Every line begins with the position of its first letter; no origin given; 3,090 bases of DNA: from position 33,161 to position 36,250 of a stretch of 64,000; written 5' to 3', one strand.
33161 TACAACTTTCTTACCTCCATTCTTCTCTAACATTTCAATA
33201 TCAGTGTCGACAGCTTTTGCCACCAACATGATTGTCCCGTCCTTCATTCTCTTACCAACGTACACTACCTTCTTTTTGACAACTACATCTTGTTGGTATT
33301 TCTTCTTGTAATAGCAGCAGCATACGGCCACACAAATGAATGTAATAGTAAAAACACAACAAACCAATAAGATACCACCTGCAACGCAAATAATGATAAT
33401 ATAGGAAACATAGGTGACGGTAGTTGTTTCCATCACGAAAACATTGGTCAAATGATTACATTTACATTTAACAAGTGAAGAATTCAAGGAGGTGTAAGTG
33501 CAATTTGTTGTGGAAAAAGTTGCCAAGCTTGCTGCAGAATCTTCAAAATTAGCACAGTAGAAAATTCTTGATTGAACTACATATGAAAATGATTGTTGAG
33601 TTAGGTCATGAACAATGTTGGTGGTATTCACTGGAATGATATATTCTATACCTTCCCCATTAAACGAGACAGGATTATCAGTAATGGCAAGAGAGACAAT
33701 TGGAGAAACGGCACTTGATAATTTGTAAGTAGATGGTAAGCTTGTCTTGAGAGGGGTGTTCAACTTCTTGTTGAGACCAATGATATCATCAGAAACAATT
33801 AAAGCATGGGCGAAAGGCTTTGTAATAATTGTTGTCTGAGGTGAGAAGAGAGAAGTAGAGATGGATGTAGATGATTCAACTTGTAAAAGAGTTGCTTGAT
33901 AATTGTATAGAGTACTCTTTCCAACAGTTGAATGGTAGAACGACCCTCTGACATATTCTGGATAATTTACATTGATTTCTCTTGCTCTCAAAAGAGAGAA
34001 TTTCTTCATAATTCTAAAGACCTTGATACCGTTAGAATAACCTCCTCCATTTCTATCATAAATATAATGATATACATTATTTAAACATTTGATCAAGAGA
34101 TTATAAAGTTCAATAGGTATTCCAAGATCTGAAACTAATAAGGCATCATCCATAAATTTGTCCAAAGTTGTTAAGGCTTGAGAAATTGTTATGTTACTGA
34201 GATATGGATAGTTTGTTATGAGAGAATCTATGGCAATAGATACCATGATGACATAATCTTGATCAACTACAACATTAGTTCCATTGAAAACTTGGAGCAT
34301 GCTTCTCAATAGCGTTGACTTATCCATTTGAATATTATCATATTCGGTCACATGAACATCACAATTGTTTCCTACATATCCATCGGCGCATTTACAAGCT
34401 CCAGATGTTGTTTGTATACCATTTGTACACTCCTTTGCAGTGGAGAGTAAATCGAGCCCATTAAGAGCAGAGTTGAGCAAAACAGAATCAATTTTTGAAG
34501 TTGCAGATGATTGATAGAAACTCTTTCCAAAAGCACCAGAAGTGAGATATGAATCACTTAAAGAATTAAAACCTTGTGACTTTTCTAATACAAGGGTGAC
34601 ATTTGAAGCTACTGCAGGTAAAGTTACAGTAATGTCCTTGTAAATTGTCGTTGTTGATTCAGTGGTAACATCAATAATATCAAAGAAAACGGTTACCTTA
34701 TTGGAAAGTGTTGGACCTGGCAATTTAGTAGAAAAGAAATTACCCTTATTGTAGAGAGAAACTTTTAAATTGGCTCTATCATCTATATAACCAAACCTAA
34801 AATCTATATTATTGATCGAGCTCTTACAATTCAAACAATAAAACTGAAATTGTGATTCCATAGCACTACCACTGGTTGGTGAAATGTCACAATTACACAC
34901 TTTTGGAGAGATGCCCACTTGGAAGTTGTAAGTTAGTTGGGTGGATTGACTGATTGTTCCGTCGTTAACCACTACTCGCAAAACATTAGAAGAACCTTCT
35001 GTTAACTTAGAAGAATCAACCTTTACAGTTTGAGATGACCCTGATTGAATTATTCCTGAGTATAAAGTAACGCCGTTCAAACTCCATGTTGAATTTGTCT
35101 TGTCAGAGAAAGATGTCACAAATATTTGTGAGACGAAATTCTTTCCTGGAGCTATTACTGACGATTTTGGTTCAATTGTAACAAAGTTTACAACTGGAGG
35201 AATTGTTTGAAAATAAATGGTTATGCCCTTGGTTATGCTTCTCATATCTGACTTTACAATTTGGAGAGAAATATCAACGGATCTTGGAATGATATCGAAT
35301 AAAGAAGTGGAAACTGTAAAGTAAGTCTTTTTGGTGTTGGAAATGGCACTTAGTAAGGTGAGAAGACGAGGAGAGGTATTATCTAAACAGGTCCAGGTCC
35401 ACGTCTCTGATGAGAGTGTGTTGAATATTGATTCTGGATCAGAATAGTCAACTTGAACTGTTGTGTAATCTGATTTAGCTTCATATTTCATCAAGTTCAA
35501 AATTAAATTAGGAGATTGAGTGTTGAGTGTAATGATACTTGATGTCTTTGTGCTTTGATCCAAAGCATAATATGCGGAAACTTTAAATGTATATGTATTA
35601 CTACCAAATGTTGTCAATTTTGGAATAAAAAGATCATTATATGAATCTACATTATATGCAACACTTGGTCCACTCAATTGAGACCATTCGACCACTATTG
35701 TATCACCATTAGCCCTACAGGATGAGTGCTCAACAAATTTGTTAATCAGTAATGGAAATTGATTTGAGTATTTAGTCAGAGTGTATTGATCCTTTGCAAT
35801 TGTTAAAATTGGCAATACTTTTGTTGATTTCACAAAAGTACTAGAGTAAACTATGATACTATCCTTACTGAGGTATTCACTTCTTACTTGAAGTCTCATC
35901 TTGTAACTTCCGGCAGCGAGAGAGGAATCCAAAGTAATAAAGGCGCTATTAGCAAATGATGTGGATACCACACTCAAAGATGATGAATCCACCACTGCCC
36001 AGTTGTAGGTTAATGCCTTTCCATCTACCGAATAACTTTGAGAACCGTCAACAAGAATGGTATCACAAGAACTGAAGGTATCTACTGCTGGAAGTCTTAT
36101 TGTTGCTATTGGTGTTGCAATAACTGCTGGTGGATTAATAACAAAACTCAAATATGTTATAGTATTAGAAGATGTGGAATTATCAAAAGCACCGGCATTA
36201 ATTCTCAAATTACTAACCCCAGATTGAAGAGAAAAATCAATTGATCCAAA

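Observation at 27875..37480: Giant single-exon receptor combining EGF, REJ/PKD-like and GPS modules with one TM, an architecture not matching known GPS families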

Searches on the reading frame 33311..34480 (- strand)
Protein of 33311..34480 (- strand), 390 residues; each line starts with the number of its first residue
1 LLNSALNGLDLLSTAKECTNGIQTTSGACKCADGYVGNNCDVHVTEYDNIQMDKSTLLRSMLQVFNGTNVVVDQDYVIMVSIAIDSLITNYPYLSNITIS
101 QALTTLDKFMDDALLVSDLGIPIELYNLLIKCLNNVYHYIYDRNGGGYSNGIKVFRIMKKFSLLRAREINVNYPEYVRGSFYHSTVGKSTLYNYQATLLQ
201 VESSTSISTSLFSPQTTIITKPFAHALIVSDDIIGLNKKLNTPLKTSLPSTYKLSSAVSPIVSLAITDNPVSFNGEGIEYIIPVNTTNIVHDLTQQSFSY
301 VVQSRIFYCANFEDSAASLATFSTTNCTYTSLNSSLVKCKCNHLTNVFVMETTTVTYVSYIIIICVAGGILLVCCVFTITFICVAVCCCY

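Call 28: predict_structure(protein=window:33311-34480:-)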
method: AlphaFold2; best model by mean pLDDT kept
length: 390 residues; sequences in the alignment: 1
mean_pLDDT: 38.0   pTM: 0.27
mean pLDDT of the five models: 38.0, 33.1, 32.8, 32.6, 27.1
residues with pLDDT >= 90: 8; 70-90: 17; 50-70: 13; < 50: 352
segments of 3 or more residues with pLDDT < 50: 1-102, 105-109, 112-132, 134-160, 162-327, 329-332, 334-360
pLDDT, mean of each block of 10 residues (from residue 1): 34 45 45 39 36 33 31 29 34 40 49 42 43 46 44 48 42 28 24 23 25 24 22 24 25 22 25 38 34 27 27 27 42 43 36 38 72 88 88
secondary structure, 60 per line:
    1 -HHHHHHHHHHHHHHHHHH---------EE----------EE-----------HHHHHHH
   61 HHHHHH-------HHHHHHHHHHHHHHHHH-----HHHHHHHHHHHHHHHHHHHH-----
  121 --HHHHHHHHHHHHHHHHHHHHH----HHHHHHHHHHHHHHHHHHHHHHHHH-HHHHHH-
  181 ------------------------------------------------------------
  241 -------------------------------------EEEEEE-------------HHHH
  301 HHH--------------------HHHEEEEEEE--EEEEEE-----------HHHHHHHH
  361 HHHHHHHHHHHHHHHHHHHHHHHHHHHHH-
elements in order: H2-19 H54-66 H74-90 H96-115 H123-143 H148-172 H174-179 E278-283 H297-303 E327-333 E336-341 H353-389

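Call 32: search_protein_families(library=pfam, proteins=[window:33431-34480:-], max_evalue=5)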
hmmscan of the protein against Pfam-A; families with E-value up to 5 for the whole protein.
window:33431-34480:- (350 aa): 5 families
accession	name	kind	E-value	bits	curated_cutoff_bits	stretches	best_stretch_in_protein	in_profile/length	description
PF01825.27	GPS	-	0.00049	21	22.5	1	318-346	12-41/45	GPCR proteolysis site, GPS, motif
PF25024.1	EGF_TEN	-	0.0024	17.9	65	1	15-48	31-64/234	Teneurin EGF domain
PF00053.31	EGF_laminin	-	0.024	15.2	21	1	15-41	10-32/49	Laminin EGF domain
PF14726.11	RTTN_N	-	0.16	13.2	25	1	45-109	19-81/97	Rotatin, an armadillo repeat protein, centriole functioning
PF23106.1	EGF_Teneurin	-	2.2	8.9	24.3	1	21-42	9-29/30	Teneurin-like EGF domain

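Call 53: search_solved_structures(query=A1, max_evalue=1, show_alignments=2)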
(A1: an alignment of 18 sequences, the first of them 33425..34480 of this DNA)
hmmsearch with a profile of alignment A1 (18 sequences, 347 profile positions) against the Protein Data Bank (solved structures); distinct sequences matched with E-value up to 1: 115 (the best 60 are shown).
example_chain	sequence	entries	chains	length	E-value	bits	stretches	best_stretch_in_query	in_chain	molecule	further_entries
9g42_A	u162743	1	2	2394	1.8e-08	37.2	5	7-32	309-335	Teneurin transmembrane protein 2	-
9g41_A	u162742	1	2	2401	1.8e-08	37.2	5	7-32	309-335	Teneurin transmembrane protein 2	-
9g2h_A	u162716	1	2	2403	7.1e-08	35.2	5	7-32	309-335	Teneurin transmembrane protein 2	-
9g2f_A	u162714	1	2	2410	7.3e-08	35.2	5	7-32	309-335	Teneurin transmembrane protein 2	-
8r54_A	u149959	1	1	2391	2.1e-07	33.6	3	4-35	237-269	Teneurin-3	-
6vhh_B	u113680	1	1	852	2.4e-07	33.5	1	138-344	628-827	Adhesion G protein-coupled receptor L3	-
8r50_B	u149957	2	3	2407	3.5e-07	32.9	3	4-35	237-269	Teneurin-3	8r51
9igs_A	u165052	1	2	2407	3.5e-07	32.9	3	4-35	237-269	Isoform A1B1 of Teneurin-3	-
2ygq_A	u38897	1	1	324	4.1e-07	32.7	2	5-31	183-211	WNT INHIBITORY FACTOR 1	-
7wy5_R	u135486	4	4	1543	4.2e-07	32.7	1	233-344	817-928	Isoform 3 of Adhesion G protein-coupled receptor L3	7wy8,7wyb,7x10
8jmt_A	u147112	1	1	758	1.7e-06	30.7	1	234-344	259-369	Adhesion G protein-coupled receptor L3,Soluble cytochrome b562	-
7alj_A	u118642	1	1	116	5.3e-05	25.8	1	5-36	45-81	Neurogenic locus Notch protein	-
8x9s_R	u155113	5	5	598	6.9e-05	25.4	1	271-345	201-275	Adhesion G-protein coupled receptor D1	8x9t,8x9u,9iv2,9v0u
4cue_A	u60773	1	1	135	7.1e-05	25.3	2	7-35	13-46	NEUROGENIC LOCUS NOTCH HOMOLOG PROTEIN 1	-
8vti_A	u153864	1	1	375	7.5e-05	25.3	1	176-338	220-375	Isoform 4 of Adhesion G protein-coupled receptor L3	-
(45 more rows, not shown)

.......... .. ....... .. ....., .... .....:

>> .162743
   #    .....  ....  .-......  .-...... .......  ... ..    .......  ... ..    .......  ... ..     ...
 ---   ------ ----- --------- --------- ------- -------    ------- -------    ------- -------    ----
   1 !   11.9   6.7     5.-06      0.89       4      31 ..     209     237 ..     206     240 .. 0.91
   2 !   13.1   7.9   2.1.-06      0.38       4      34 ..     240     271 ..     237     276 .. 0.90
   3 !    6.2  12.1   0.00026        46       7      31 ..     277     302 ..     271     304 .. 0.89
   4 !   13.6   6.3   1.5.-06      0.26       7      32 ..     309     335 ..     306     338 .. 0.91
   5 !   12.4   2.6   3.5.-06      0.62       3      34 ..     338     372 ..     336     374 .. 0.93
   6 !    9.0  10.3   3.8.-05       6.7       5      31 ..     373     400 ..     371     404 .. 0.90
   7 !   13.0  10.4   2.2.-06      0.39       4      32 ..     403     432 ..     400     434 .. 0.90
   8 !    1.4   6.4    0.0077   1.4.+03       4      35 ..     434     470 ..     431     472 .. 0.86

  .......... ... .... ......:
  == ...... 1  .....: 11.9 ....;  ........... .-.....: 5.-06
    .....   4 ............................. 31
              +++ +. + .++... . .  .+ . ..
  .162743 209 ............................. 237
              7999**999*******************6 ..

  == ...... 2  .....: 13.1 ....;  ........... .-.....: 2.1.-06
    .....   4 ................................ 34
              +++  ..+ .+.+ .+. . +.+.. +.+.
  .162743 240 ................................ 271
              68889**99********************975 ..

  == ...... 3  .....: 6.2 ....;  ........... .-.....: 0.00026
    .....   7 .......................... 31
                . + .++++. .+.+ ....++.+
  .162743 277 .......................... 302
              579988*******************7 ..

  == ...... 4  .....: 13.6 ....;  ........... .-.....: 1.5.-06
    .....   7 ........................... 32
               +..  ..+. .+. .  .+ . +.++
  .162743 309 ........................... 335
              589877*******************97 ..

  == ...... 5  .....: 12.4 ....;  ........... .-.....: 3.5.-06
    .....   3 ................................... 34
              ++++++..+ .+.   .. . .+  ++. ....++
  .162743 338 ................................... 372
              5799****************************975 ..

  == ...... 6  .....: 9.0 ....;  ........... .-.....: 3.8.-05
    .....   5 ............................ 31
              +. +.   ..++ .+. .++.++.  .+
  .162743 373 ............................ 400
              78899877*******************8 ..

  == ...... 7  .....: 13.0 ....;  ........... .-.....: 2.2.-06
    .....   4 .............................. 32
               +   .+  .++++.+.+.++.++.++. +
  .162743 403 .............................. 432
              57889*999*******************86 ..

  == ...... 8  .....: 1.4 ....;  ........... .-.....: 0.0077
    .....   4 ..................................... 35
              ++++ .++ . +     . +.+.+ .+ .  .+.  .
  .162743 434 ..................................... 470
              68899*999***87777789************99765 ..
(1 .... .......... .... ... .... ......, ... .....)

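Call 56: predict_structure(alignment_id=A1)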
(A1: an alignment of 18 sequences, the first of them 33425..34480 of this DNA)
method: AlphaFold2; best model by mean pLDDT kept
length: 352 residues; sequences in the alignment: 18
mean_pLDDT: 80.8   pTM: 0.79
mean pLDDT of the five models: 80.8, 80.5, 79.3, 79.3, 78.8
residues with pLDDT >= 90: 86; 70-90: 200; 50-70: 48; < 50: 18
segments of 3 or more residues with pLDDT < 50: 1-15, 317-319
pLDDT, mean of each block of 10 residues (from residue 1): 36 61 80 85 87 85 75 84 81 77 90 90 89 84 69 91 94 89 92 87 88 63 93 81 79 87 91 80 77 63 85 60 73 90 90 85
secondary structure, 60 per line:
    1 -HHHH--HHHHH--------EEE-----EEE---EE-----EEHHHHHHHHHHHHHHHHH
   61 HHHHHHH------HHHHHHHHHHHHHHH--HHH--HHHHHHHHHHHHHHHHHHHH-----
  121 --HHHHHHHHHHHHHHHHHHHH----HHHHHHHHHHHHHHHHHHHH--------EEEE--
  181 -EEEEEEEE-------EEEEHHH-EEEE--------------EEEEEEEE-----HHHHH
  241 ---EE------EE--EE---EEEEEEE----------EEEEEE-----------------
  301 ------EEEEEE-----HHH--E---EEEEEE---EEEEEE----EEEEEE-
elements in order: H2-5 H8-12 E21-23 E29-31 H44-67 H74-88 H96-115 H123-142 H147-166 E175-178 E182-189 E197-200 E205-208 E223-230 H236-240 E261-267 E278-283 E307-312 E327-332 E336-341 E346-351

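Call 58: fold_search(model_id=the predicted structure, library=pdb)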
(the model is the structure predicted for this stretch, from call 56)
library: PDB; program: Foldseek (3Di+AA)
matches with E <= 10: 452; with E <= 0.001: 11
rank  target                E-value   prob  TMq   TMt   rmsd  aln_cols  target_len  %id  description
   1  4dlo_A                8.6e-14  1.00  0.56  0.56   5.8       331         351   14  Crystal structure of the GAIN and HormR domains of brain angiogenesis inhibitor 3 (BAI3) (released 2012-02-22)
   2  8oek                  1.8e-12  1.00  0.54  0.55   5.8       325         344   12  Crystal structure of the HormR-GAIN domains of adhesion GPCR ADGRB2 (BAI2) in the uncleaved state (released 2023-05-31)
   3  4dlo_B                4.8e-12  1.00  0.53  0.55   5.8       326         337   13  Crystal structure of the GAIN and HormR domains of brain angiogenesis inhibitor 3 (BAI3) (released 2012-02-22)
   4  8vy2_A                3.6e-11  1.00  0.54  0.17   8.5       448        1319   11  Structure of mCELSR1 extracellular region containing CADH9-GAIN domains (released 2025-05-07)
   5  4dlq_A                2.7e-10  1.00  0.42  0.42  12.6       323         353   11  Crystal structure of the GAIN and HormR domains of CIRL 1/Latrophilin 1 (CL1) (released 2012-02-22)
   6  8vti_A                3.5e-10  1.00  0.43  0.42  11.9       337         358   12  Latrophilin-3 (ADGRL3) HormR and GAIN domains in the context of the holoreceptor (released 2024-12-11)
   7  8hc0_A                1.8e-07  1.00  0.51  0.50   7.8       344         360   12  Crystal structure of the extracellular domains of GPR110 (released 2023-09-13)
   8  8ikj                  1.0e-06  1.00  0.45  0.31   8.9       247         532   10  Cryo-EM structure of the inactive CD97 (released 2024-02-14)
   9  6v55_A                1.9e-06  1.00  0.46  0.24   7.7       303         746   11  Full extracellular region of zebrafish Gpr126/Adgrg6 (released 2020-01-15)
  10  9mqr_A                1.7e-05  1.00  0.35  0.48  10.9       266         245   12  A8 Fab in complex with CD97 (released 2025-09-24)
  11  5kvm_A                8.4e-04  1.00  0.37  0.37   7.9       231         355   12  Extracellular region of mouse GPR56/ADGRG1 in complex with FN3 monobody (released 2016-09-28)
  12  3ud1_A                9.3e-03  0.96  0.21  0.23  11.1       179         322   12  Crystal structure of ZU5A-ZU5B domains of human erythrocyte ankyrin (released 2012-02-22)
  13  4d8o                  1.8e-02  0.99  0.25  0.18   7.3       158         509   16  Crystal Structure of the ankyrin-B ZU5-ZU5-UPA-DD tandem (released 2012-03-28)
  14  6m3r_E                3.4e-02  0.98  0.24  0.20   5.9       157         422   11  Crystal structure of AnkG/beta4-spectrin complex (released 2020-05-13)
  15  3ud2_B                4.4e-02  0.82  0.21  0.23  10.7       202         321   11  Crystal structure of Selenomethionine ZU5A-ZU5B protein domains of human erythrocyte ankyrin (released 2012-02-22)
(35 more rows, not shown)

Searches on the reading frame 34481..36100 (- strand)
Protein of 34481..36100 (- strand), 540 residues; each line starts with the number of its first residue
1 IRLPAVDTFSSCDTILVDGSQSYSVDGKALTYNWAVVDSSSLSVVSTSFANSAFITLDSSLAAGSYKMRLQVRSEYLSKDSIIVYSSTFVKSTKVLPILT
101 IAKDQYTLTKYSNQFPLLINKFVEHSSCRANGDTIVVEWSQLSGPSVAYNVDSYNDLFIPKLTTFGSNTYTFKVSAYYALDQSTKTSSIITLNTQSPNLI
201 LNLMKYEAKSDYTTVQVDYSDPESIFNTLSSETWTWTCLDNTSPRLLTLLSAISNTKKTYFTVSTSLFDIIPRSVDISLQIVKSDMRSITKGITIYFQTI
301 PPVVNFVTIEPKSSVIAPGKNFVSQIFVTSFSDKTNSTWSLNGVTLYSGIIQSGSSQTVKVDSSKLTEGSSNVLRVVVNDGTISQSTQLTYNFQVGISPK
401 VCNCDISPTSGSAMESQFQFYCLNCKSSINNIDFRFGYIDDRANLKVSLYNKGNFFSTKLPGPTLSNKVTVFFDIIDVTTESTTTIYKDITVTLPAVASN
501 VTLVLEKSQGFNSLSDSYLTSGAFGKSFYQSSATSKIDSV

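Call 32: search_protein_families(library=pfam, proteins=[window:34481-36100:-], max_evalue=5)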
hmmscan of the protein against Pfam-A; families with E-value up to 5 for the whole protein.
window:34481-36100:- (540 aa): 6 families
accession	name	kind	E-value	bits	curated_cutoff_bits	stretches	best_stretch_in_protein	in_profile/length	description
PF02010.21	REJ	-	2.8e-15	56.3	25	2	135-523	14-442/452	REJ domain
PF21601.3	GldM_2nd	-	0.0013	19.6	24.4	1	309-348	14-53/98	GldM second domain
PF22352.2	K319L-like_PKD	-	0.0058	17.1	27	2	13-76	12-72/84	K319L-like, PKD domain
PF18911.6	PKD_4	-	0.006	17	27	1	8-44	13-49/85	PKD domain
PF21027.3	Sde0182_C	-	0.053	14.5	27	1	14-40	1-27/83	Cellulose-binding protein Sde0182, C-terminal domain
PF13464.11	RodZ_C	-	0.19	12.1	23.9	1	342-383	16-58/72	RodZ C-terminal domain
